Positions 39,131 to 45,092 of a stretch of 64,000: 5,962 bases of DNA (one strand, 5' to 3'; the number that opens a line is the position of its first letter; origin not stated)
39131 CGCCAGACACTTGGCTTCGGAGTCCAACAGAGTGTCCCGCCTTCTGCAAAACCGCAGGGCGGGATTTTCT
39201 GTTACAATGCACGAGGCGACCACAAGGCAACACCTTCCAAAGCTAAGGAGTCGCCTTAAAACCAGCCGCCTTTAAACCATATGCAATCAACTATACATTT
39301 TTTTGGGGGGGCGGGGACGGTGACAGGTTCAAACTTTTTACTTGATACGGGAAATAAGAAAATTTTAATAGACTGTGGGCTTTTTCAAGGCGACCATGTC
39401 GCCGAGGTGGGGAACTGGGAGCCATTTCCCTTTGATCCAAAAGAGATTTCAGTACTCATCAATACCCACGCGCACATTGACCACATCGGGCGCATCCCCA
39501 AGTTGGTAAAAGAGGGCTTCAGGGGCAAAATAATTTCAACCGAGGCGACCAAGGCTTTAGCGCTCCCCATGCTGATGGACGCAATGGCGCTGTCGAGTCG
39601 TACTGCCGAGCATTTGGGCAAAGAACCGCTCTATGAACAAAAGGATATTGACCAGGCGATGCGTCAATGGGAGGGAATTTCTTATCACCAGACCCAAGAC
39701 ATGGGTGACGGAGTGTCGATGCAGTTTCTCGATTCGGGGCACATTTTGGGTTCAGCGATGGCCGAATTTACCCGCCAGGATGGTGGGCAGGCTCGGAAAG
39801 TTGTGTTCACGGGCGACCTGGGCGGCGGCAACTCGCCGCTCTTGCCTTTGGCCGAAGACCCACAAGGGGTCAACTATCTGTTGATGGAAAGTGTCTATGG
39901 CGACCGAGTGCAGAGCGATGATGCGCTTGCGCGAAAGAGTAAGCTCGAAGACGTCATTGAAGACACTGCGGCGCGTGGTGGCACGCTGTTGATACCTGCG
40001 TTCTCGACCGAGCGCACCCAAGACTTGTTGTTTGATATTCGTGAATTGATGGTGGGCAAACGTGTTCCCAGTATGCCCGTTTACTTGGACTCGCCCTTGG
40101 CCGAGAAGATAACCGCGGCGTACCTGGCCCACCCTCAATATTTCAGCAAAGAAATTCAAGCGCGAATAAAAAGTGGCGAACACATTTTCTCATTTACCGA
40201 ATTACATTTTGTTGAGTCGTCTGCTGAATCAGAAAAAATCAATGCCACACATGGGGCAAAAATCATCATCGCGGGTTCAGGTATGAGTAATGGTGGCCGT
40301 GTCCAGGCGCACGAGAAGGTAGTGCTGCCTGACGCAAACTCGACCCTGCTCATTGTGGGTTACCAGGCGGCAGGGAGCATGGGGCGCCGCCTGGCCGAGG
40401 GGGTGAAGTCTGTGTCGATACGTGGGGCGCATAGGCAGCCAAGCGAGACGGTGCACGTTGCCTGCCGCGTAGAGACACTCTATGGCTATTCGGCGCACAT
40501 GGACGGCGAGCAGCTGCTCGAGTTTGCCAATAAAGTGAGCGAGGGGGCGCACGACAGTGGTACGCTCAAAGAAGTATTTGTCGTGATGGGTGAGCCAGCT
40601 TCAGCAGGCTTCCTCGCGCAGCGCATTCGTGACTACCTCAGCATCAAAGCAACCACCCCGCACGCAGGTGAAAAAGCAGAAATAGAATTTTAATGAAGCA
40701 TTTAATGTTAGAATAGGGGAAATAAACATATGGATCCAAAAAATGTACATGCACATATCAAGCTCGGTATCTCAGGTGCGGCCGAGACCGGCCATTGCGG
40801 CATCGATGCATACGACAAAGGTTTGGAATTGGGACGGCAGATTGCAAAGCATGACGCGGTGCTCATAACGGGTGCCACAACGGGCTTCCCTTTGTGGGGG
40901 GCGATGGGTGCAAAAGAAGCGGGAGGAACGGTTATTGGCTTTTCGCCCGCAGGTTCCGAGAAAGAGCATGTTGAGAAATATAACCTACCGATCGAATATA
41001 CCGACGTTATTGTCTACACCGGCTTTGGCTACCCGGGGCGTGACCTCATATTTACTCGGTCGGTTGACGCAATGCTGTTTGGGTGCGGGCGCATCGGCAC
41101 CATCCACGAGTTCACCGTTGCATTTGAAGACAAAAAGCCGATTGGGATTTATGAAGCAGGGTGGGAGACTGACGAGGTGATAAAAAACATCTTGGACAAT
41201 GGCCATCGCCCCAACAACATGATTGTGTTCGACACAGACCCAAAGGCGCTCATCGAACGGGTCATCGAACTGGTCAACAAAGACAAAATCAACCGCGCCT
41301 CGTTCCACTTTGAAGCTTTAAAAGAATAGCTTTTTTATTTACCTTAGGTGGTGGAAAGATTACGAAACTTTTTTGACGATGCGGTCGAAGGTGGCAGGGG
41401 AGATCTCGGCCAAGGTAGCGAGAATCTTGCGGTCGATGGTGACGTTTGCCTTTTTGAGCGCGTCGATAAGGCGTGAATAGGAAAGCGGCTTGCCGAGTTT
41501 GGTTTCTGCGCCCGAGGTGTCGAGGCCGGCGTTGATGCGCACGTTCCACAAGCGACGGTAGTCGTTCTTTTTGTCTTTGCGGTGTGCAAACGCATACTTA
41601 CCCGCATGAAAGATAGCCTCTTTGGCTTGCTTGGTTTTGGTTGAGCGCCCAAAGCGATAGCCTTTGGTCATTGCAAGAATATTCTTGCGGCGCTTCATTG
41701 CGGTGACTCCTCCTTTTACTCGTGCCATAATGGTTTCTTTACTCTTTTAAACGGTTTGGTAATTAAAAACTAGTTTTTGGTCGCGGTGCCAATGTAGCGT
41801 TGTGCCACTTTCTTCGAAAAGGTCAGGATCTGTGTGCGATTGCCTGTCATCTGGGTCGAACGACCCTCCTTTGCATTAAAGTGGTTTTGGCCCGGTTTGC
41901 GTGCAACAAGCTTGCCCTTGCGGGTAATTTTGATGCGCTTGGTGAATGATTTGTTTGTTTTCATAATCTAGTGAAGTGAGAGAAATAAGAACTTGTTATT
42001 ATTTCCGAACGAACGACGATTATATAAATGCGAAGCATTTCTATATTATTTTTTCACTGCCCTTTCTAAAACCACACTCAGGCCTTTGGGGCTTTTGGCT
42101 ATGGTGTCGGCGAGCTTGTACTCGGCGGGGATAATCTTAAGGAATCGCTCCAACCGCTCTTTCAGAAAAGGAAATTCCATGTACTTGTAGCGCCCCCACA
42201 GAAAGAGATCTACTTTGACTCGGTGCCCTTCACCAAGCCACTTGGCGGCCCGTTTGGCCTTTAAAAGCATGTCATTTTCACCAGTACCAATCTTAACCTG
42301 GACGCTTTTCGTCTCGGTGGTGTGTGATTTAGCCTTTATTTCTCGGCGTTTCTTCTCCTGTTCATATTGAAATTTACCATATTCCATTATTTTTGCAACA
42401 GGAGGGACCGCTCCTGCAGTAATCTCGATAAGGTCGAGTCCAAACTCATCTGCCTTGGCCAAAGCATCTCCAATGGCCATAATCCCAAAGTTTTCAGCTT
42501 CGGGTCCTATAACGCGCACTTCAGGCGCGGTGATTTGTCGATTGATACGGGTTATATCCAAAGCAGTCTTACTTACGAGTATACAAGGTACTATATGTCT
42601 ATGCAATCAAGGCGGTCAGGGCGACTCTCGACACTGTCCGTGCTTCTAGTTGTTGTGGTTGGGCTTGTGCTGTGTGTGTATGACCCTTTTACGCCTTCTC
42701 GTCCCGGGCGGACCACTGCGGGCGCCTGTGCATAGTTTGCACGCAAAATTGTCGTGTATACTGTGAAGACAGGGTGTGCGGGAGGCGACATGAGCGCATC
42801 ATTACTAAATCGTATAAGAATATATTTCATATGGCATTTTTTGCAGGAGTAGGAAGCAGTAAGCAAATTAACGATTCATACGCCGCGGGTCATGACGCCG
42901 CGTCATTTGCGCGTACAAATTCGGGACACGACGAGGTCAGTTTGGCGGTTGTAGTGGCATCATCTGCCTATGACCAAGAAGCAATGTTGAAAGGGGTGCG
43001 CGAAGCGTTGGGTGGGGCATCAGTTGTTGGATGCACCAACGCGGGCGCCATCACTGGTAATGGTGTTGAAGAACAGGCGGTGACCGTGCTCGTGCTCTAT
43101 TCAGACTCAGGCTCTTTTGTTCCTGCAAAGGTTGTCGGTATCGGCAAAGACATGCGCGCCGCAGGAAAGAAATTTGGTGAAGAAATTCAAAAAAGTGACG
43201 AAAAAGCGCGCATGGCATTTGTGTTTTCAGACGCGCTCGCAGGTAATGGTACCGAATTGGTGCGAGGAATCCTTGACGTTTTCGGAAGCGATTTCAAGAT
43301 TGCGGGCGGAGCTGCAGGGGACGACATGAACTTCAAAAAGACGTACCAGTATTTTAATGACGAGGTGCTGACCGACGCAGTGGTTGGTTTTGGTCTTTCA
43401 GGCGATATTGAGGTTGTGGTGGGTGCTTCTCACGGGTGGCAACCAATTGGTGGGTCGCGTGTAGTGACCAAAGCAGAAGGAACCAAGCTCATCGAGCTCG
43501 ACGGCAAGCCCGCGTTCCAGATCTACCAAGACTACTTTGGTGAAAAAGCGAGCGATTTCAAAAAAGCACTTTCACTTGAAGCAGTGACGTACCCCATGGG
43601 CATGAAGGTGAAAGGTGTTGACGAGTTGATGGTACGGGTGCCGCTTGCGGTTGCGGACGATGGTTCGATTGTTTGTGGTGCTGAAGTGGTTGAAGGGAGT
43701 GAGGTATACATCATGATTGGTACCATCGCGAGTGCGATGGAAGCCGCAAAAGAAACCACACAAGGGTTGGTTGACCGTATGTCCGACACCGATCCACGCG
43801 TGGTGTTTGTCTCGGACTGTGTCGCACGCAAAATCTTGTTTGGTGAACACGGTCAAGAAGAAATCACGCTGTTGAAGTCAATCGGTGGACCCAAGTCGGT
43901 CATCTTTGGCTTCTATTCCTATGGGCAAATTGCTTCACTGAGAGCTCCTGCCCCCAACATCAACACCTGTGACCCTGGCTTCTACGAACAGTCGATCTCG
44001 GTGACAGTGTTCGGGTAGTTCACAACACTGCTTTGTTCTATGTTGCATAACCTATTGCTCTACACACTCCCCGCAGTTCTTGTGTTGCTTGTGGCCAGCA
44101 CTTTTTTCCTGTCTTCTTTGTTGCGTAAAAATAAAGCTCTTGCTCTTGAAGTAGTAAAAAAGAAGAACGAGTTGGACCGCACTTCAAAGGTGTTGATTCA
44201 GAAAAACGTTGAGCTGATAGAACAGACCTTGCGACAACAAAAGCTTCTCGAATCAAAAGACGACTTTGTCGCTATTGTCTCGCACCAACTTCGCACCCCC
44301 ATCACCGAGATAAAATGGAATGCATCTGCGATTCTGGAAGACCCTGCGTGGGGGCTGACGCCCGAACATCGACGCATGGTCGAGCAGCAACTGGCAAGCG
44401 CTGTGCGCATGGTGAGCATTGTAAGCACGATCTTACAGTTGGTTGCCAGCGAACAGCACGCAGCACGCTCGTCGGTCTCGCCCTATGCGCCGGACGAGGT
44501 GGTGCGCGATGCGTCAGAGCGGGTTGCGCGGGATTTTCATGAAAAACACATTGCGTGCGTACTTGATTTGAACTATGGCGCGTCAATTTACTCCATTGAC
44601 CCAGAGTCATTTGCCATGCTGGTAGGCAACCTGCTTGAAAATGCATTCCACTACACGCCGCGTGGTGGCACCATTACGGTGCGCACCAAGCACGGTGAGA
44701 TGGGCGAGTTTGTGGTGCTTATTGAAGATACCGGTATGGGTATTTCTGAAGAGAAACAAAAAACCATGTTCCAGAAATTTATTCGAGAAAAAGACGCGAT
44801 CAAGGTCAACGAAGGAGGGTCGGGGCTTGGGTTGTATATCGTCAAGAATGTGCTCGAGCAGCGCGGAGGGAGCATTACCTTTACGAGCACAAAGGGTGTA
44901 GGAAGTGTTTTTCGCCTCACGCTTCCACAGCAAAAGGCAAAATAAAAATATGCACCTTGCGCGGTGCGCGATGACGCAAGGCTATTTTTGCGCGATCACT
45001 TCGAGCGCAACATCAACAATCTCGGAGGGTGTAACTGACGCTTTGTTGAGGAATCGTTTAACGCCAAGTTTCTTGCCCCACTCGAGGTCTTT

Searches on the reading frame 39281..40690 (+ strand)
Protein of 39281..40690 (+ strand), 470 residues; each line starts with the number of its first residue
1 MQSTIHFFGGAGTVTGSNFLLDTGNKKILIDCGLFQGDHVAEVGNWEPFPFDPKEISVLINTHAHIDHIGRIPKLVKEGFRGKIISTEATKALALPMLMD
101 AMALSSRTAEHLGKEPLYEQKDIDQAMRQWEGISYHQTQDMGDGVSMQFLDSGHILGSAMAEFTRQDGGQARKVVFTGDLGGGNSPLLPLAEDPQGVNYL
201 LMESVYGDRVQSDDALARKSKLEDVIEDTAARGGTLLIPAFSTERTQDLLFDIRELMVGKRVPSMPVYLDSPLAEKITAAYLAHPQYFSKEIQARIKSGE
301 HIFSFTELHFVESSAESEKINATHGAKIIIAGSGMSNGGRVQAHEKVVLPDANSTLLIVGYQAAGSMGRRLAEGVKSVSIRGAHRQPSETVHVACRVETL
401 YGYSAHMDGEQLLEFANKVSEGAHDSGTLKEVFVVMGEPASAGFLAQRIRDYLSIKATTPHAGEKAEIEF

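Call 25: search_protein_families(library=pfam, proteins=[window:39281-40690:+], max_evalue=0.001)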
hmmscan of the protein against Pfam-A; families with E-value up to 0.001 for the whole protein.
window:39281-40690:+ (470 aa): 5 families
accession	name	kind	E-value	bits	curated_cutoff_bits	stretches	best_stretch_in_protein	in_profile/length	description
PF10996.14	Beta-Casp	-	1.6e-32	113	27.7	1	246-371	1-120/120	Beta-Casp domain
PF00753.33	Lactamase_B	-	7e-12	46.1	22.7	1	15-190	5-161/196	Metallo-beta-lactamase superfamily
PF16661.11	Lactamase_B_6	-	3.4e-09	36.8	27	1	20-162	1-148/193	Metallo-beta-lactamase superfamily domain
PF07521.17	RMMBL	-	1.1e-07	32.2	21.6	1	391-457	2-60/63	Zn-dependent metallo-hydrolase RNA specificity domain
PF12706.13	Lactamase_B_2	-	2.4e-05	24.4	27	1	27-181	2-144/200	Beta-lactamase superfamily domain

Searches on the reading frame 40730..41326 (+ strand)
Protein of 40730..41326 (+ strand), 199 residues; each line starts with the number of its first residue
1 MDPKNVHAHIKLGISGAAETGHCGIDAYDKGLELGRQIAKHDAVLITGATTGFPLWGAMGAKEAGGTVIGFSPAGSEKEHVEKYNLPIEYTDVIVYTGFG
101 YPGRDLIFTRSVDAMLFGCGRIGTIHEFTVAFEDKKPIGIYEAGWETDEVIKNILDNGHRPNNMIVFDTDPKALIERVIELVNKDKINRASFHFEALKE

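Call 25: search_protein_families(library=pfam, proteins=[window:40730-41326:+], max_evalue=0.001)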
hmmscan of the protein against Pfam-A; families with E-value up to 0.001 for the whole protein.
window:40730-41326:+ (199 aa): 1 family
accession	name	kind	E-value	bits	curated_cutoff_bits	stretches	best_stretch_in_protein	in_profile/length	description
PF18306.6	LDcluster4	-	3e-29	102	26.3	1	10-174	2-150/151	SLOG cluster4 family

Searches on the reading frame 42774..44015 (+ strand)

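Call 25: search_protein_families(library=pfam, proteins=[window:42774-44015:+], max_evalue=0.001)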
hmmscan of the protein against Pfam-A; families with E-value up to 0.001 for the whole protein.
window:42774-44015:+ (414 aa): 2 families
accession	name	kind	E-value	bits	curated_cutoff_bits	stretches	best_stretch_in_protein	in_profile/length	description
PF08495.15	FIST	-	1.3e-46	159.3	23.2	1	57-245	2-189/189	FIST N domain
PF10442.14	FIST_C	-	2.6e-22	79.8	28.5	1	247-387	1-130/131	FIST C domain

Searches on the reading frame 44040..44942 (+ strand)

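Call 25: search_protein_families(library=pfam, proteins=[window:44040-44942:+], max_evalue=0.001)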
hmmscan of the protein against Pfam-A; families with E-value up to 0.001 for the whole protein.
window:44040-44942:+ (301 aa): 2 families
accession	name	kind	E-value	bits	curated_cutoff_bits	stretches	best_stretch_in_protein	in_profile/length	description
PF02518.31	HATPase_c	-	1.1e-24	87.5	26.4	1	187-298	2-110/111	Histidine kinase-, DNA gyrase B-, and HSP90-like ATPase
PF00512.31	HisKA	-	5.3e-12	46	26.9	1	73-138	2-64/66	His Kinase A (phospho-acceptor) domain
